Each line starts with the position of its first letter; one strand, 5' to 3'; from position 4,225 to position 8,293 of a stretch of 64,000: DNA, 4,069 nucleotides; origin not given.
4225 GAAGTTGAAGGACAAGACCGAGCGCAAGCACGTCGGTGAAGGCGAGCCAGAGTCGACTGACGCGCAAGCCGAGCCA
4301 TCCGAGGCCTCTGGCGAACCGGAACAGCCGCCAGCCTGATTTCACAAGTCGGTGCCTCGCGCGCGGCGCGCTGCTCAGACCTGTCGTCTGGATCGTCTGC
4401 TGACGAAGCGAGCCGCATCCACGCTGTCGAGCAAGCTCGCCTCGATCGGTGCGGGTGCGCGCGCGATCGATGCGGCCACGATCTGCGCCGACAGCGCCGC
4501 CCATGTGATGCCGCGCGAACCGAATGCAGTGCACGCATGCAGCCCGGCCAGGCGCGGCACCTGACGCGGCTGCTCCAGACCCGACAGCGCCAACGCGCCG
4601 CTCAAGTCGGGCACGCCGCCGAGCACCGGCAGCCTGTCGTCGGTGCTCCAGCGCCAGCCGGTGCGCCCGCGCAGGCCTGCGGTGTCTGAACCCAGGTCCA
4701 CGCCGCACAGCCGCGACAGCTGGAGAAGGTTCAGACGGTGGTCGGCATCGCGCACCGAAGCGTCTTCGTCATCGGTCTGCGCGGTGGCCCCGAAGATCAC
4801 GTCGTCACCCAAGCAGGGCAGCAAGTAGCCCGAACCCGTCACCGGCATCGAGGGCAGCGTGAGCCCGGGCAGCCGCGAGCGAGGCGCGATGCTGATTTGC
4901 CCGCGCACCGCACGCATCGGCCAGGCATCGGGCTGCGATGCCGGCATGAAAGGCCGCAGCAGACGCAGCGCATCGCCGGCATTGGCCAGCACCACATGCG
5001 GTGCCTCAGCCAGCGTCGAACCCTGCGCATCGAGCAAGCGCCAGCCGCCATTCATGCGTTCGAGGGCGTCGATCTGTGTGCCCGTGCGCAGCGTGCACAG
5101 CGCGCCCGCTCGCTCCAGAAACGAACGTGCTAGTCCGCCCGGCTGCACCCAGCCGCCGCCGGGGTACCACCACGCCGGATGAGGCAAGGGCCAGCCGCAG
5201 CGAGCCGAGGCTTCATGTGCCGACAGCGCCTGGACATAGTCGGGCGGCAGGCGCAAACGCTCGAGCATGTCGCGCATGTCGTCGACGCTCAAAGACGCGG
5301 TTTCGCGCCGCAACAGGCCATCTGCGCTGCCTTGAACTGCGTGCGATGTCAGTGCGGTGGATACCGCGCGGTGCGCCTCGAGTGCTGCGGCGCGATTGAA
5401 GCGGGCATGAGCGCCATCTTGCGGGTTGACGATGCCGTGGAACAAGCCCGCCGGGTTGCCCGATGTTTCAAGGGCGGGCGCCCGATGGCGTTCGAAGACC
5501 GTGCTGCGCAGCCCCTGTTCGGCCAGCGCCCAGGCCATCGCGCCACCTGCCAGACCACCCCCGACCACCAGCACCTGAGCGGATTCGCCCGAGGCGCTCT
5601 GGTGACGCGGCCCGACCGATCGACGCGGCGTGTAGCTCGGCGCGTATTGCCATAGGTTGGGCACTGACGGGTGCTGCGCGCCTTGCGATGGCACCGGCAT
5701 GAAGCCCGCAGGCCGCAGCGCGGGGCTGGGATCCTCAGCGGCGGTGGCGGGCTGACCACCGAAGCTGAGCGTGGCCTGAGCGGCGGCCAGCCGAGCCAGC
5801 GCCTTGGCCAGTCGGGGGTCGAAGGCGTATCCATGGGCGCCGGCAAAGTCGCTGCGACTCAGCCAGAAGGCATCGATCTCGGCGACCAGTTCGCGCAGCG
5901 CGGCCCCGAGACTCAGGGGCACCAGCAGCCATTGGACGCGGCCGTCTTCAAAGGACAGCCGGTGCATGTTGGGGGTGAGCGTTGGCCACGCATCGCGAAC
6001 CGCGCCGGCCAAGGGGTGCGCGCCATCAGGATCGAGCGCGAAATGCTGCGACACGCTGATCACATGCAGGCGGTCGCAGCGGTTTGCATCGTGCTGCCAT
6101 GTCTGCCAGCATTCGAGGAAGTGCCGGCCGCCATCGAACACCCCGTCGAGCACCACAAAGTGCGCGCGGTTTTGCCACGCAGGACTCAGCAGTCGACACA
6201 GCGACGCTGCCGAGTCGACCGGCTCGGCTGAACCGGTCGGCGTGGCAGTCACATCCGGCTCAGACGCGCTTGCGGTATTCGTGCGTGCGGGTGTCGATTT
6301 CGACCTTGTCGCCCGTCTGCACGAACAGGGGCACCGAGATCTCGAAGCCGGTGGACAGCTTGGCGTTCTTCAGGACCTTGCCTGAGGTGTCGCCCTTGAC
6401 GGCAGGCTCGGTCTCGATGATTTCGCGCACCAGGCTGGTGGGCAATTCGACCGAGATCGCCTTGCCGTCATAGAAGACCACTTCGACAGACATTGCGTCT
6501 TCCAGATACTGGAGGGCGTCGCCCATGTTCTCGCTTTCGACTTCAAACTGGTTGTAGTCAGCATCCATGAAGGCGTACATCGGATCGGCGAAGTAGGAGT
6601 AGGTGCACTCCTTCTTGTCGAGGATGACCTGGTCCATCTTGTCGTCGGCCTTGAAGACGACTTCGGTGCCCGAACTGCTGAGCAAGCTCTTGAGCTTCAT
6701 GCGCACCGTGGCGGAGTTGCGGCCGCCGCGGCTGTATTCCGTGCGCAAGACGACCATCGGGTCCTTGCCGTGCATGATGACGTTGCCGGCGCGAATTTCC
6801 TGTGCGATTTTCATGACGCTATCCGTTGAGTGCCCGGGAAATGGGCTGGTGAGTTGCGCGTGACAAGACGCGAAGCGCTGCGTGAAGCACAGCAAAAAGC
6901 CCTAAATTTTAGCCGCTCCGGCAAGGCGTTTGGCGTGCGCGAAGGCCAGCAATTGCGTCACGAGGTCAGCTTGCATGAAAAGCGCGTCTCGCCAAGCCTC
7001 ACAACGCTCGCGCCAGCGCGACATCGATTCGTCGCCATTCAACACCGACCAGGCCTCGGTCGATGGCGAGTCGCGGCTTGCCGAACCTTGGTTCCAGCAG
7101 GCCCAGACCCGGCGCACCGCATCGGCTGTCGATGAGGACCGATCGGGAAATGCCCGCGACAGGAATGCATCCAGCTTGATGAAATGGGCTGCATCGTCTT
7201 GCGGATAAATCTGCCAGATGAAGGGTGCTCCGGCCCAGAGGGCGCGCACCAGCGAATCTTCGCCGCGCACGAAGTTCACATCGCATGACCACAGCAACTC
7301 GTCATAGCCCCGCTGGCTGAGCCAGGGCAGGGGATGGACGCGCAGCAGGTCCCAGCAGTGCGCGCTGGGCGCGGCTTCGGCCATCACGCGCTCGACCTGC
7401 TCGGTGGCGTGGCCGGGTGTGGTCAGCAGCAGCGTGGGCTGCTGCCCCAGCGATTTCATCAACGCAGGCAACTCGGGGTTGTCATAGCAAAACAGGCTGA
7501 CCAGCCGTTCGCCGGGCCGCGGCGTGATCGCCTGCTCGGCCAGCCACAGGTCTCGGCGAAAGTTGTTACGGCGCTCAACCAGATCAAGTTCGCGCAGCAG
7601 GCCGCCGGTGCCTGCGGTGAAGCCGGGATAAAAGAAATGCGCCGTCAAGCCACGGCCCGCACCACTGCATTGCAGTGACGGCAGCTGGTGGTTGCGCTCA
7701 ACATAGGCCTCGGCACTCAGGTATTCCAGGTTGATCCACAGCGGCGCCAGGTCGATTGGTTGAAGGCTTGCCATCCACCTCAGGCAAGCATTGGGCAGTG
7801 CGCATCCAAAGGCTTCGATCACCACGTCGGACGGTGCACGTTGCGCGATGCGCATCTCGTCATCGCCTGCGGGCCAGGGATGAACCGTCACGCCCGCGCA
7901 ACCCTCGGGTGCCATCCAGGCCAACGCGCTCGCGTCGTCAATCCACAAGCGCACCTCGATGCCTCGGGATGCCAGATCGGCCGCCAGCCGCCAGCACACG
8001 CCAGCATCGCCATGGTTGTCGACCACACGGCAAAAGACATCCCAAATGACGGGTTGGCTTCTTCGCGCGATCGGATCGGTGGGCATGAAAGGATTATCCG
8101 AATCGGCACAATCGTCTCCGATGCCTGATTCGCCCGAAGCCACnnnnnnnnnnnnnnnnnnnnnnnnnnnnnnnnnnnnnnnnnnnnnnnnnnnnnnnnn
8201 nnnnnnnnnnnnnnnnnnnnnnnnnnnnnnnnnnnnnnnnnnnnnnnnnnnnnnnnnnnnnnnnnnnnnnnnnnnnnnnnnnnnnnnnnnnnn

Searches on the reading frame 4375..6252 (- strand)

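Call 27: search_protein_families(library=pfam, proteins=[window:4375-6252:-], max_evalue=0.00001)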
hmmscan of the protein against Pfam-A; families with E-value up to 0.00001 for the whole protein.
window:4375-6252:- (625 aa): 2 families
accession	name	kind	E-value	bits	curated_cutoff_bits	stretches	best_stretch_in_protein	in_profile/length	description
PF01266.30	DAO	-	2.3e-40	139.7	27.9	1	227-594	2-352/353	FAD dependent oxidoreductase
PF13450.12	NAD_binding_8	-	4.2e-07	30.6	21.9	1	229-261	1-33/68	NAD(P)-binding Rossmann-like domain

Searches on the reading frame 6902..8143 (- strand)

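Call 42: search_protein_families(library=pfam, proteins=[window:6902-8143:-], max_evalue=0.00001)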
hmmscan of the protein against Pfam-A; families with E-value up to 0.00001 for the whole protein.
window:6902-8143:- (413 aa): 1 family
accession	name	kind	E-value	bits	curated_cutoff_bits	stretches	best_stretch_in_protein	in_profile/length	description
PF10093.14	EarP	-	6.8e-121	404.3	25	1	34-402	1-371/372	Elongation-Factor P (EF-P) rhamnosyltransferase EarP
